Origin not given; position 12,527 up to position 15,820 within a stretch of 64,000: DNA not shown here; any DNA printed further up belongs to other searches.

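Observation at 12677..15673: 998-aa secreted protein composed of 17 tandem cysteine-rich repeats with about ten Cys each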

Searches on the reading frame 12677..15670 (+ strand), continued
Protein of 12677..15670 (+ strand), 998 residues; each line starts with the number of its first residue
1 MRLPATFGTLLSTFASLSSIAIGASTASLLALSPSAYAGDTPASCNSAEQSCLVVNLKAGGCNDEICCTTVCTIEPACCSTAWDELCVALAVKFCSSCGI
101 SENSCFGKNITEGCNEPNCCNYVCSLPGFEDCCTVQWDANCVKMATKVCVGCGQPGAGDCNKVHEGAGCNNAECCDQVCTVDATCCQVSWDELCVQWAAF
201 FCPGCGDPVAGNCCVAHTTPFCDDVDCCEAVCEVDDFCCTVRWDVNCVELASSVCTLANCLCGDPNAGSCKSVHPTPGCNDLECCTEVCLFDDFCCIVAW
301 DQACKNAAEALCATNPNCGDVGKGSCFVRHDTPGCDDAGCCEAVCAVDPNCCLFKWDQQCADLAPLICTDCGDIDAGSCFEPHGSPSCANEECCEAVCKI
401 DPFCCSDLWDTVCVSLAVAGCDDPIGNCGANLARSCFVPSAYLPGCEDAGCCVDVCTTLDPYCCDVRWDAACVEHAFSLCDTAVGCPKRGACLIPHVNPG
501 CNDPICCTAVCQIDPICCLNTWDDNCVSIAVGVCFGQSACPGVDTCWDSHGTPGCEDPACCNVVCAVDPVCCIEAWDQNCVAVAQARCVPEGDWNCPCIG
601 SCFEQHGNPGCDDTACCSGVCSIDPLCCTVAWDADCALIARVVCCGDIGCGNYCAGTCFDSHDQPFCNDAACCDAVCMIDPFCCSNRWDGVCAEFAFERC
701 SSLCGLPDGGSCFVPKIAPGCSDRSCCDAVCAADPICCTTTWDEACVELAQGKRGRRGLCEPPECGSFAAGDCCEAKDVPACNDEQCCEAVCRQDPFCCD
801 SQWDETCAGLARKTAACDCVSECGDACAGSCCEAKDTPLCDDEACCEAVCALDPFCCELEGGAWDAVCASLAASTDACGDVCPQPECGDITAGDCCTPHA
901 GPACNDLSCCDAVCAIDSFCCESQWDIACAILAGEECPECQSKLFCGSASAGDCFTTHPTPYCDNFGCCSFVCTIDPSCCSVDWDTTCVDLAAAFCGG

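Call 28: find_encoding_contigs(protein=P0044, flank=8000, max_places=1)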
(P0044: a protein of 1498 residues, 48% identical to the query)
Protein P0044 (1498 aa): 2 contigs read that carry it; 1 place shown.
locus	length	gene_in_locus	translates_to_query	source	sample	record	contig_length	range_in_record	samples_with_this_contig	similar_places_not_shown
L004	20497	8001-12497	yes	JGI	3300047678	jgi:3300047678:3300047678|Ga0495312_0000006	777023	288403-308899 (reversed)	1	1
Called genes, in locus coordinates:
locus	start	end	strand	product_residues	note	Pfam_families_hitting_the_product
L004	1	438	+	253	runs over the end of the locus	-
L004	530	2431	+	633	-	PF00890:FAD_binding_2, PF02910:Succ_DH_flav_C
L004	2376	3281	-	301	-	PF01040:UbiA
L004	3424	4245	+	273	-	PF13085:Fer2_3, PF12838:Fer4_7 (faint), PF13237:Fer4_10 (faint), PF13183:Fer4_8 (weak)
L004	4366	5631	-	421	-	PF04055:Radical_SAM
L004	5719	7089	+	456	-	PF00709:Adenylsucc_synt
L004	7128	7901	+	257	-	PF01255:Prenyltransf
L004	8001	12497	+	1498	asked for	PF00404:Dockerin_1, PF26780:DUF8252 (faint)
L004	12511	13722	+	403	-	PF07690:MFS_1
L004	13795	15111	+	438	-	PF01595:CNNM, PF00571:CBS, PF03471:CorC_HlyC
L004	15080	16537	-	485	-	PF00875:DNA_photolyase, PF03441:FAD_binding_7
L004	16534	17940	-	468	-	PF01370:Epimerase, PF08338:DUF1731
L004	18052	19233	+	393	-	PF07291:MauE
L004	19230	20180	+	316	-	-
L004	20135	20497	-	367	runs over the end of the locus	PF01171:ATP_bind_3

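Call 29: find_encoding_contigs(protein=P0024, flank=8000, max_places=1)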
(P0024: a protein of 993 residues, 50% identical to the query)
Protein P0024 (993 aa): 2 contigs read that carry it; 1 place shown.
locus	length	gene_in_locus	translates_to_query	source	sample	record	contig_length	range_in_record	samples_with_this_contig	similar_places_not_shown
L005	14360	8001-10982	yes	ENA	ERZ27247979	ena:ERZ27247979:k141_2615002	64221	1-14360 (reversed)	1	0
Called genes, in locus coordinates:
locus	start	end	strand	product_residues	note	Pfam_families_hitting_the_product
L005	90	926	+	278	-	PF13085:Fer2_3, PF12838:Fer4_7 (faint), PF13183:Fer4_8 (weak), PF13534:Fer4_17 (weak)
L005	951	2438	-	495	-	PF04055:Radical_SAM, PF06969:HemN_C (weak)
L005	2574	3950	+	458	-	PF00709:Adenylsucc_synt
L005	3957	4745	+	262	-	PF01255:Prenyltransf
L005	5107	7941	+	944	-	PF13583:Reprolysin_4 (weak), PF14312:FG-GAP_2 (faint)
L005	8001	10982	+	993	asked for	PF26780:DUF8252 (faint)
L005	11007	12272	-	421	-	PF09445:Methyltransf_15 (weak)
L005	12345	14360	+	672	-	?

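Call 37: find_related_loci(query=A3, collection=genome_contigs, flank=6000)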
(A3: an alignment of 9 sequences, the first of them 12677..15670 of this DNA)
Query A3 (998 aa) in genome_contigs; peptide patterns used: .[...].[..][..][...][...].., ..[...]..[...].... (x = any residue, [..] = any of these).
143 stretches matched a pattern; 105 encode a relative of the query (tblastn E <= 1e-3); the best 80 are kept; 79 distinct loci.
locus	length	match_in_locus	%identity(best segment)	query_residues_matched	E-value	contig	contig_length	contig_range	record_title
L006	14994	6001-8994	66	1-998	0e+0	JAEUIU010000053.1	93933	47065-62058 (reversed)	MAG: Phycisphaerae bacterium isolate new MAG-51 k141_4047966, whole genome shotgun sequence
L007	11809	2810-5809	62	1-998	0e+0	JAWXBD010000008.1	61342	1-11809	MAG: Phycisphaerae bacterium isolate MP6G1.12 k99_45614, whole genome shotgun sequence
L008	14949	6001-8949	70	1-998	0e+0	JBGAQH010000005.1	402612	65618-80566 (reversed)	MAG: Phycisphaerales bacterium isolate MAG_AAO_H10.34 AAOH10-34_opera_contig_87, whole genome shotgun sequence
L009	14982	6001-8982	57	4-998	0e+0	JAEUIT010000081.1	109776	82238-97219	MAG: Phycisphaerae bacterium isolate new MAG-50 k141_1799750, whole genome shotgun sequence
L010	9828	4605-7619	56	9-996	0e+0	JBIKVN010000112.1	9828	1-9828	MAG: Phycisphaerales bacterium isolate ME2015-08-22_3300042470_group6_bin256 Rohwer_bin1605_scaffold_8173_c1, whole geno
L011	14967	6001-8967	49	7-998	0e+0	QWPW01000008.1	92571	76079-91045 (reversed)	MAG: Planctomycetota bacterium isolate ZH-13MAY13-plancto74 Z130513-80m74-c8, whole genome shotgun sequence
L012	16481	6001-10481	50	51-998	0e+0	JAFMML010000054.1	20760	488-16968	MAG: Planctomycetota bacterium isolate DEBay_Sum29DG08_11 NODE_928_length_20760_cov_8.01439, whole genome shotgun sequen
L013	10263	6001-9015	48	1-998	0e+0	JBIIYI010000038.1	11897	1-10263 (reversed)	MAG: Phycisphaerales bacterium isolate ME2005-09-19_3300034101_group2_bin170 Rohwer_bin1557_scaffold_4852_c1, whole geno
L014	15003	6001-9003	48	1-998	0e+0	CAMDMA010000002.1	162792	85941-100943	MAG: Candidatus Kuenenia stuttgartiensis isolate MoE-23oct19-229 genome assembly, contig: MoE-23oct19-C21, whole genome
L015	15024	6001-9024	48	4-998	0e+0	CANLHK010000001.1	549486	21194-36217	MAG: Planctomycetaceae bacterium isolate TH-Jun18-6 genome assembly, contig: TH-Jun18-C1, whole genome shotgun sequence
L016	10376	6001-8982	48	11-998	0e+0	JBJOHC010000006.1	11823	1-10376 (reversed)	MAG: Planctomycetota bacterium isolate sharkriverslough_2019_sw_WHONDRS-S19S_0042_B_bin.3 scaffold_1158512, whole genome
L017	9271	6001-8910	50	39-998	0e+0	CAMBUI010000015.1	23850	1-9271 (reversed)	MAG: Candidatus Kuenenia stuttgartiensis isolate MoE-23oct19-264 genome assembly, contig: MoE-23oct19-C2109, whole genom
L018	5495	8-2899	49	32-998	0e+0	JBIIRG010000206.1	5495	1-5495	MAG: Phycisphaerales bacterium isolate ME2003-08-07pf_3300034283_group2_bin208 Rohwer_bin1556_scaffold_18884_c1, whole g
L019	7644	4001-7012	49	3-998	0e+0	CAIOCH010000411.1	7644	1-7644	uncultured bacterium isolate Erken-D2_bin-1190 genome assembly, contig: bin-1190:411/693, whole genome shotgun sequence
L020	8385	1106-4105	48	6-998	0e+0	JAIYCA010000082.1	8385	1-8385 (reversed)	MAG: Planctomycetaceae bacterium isolate E1_MAG_00063 pond_E1_MAG_00063_000000000238, whole genome shotgun sequence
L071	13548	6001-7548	38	42-998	5e-67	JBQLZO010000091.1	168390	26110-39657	MAG: Phycisphaerales bacterium isolate bin_1305 contig_91, whole genome shotgun sequence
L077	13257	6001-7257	34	47-996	2e-49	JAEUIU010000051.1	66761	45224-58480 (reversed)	MAG: Phycisphaerae bacterium isolate new MAG-51 k141_3737266, whole genome shotgun sequence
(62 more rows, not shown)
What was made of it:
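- Tried and rejected: It was repeated with 9 sequences (call 37).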

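Call 44: predict_structure(alignment_id=A2)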
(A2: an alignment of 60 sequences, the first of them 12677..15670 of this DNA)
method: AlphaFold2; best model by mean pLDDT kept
length: 998 residues; sequences in the alignment: 60
mean_pLDDT: 88.2   pTM: 0.78
mean pLDDT of the five models: 88.2, 86.9, 85.1, 84.5, 82.5
residues with pLDDT >= 90: 592; 70-90: 358; 50-70: 11; < 50: 37
segments of 3 or more residues with pLDDT < 50: 1-23, 28-39
pLDDT, mean of each block of 10 residues (from residue 1): 36 37 46 43 81 91 89 92 92 76 91 91 95 94 96 93 91 91 88 87 84 89 93 94 93 88 94 95 92 92 91 90 91 93 94 96 84 80 85 91 89 93 88 92 91 92 91 93 82 92 93 95 93 83 92 92 93 93 96 90 90 95 95 91 89 91 90 93 89 92 89 92 93 93 95 89 90 90 95 95 92 87 87 88 95 91 88 87 84 81 91 95 87 85 75 90 89 84 88 87
secondary structure, 60 per line:
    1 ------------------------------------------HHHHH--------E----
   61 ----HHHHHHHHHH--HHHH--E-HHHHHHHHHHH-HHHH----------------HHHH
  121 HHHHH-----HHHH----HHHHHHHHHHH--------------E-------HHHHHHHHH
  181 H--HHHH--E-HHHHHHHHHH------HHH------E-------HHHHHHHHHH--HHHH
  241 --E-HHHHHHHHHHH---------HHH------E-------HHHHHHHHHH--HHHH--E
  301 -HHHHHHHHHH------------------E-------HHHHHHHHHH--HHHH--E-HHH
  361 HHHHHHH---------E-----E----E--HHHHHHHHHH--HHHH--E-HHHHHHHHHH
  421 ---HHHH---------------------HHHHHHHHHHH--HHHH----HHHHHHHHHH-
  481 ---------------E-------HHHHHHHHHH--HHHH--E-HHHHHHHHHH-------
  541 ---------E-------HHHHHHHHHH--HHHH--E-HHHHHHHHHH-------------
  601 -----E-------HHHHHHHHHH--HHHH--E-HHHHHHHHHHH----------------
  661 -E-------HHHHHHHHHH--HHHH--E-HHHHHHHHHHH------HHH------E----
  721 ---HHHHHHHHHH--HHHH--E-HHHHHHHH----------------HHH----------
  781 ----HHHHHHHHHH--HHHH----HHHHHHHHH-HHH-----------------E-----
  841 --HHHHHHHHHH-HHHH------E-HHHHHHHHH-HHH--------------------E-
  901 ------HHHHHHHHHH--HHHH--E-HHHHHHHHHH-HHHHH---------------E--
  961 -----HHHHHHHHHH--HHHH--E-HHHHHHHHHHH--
elements in order (helices of 4 or more, strands of 3 or more residues): H43-47 H65-74 H77-80 H85-95 H97-100 H117-125 H131-134 H139-149 H172-181 H184-187 H192-201 H225-234 H237-240 H245-255 H282-291 H294-297 H302-311 H338-347 H350-353 H358-367 H391-400 H403-406 H411-420 H424-427 H449-459 H462-465 H470-479 H504-513 H516-519 H524-533 H558-567 H570-573 H578-587 H614-623 H626-629 H634-644 H670-679 H682-685 H690-700 H724-733 H736-739 H744-751 H785-794 H797-800 H805-813 H843-852 H854-857 H866-874 H907-916 H919-922 H927-936 H938-942 H966-975 H978-981 H986-996
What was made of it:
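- I take a pTM this high for 17 modules to mean that inter-module geometry is predicted with confidence (call 44). The three conserved Asp lie immediately before the helix starts (call 44, with the sequence).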

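Call 48: fold_search(model_id=the predicted structure, library=pdb)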
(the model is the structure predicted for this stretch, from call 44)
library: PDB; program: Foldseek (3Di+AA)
matches with E <= 10: 0; with E <= 0.001: 0
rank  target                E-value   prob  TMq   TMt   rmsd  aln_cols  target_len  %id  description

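Call 73: find_encoding_contigs(protein=P0001, flank=5000, max_places=2)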
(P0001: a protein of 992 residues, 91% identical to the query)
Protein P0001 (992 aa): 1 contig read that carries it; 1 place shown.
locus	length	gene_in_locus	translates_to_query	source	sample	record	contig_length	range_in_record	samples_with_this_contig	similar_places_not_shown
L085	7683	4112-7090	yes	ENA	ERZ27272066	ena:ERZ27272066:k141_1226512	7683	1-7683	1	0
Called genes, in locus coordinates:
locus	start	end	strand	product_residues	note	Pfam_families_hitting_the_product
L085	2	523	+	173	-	?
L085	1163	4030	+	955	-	PF13583:Reprolysin_4, PF13688:Reprolysin_5, PF13582:Reprolysin_3 (weak), PF14312:FG-GAP_2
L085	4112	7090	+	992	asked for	PF26780:DUF8252 (weak)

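Call 81: search_protein_families(library=pfam, proteins=[L012:5461-7491:+, L077:4927-7371:+, L071:5599-7593:+], max_evalue=0.001)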
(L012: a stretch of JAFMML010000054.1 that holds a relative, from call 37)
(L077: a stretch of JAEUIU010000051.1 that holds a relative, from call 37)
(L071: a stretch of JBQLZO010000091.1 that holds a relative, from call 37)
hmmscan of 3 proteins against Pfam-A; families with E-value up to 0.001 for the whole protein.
L012:5461-7491:+ (677 aa): 1 family
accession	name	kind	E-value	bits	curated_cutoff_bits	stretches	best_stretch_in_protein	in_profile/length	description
PF14312.12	FG-GAP_2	-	1.2e-12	48.2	23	1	293-345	1-49/49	FG-GAP repeat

L077:4927-7371:+ (815 aa): 3 families
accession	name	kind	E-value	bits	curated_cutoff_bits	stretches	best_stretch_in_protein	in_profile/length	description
PF00059.27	Lectin_C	-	5.6e-09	37.2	22.6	1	546-638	4-94/107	Lectin C-type domain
PF05572.19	Peptidase_M43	-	1.1e-07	32.3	23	1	234-350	52-148/152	Pregnancy-associated plasma protein-A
PF12388.14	Peptidase_M57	-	0.00083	19.6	21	0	217-272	99-155/212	Dual-action HEIGH metallo-peptidase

L071:5599-7593:+ (665 aa): 0 families
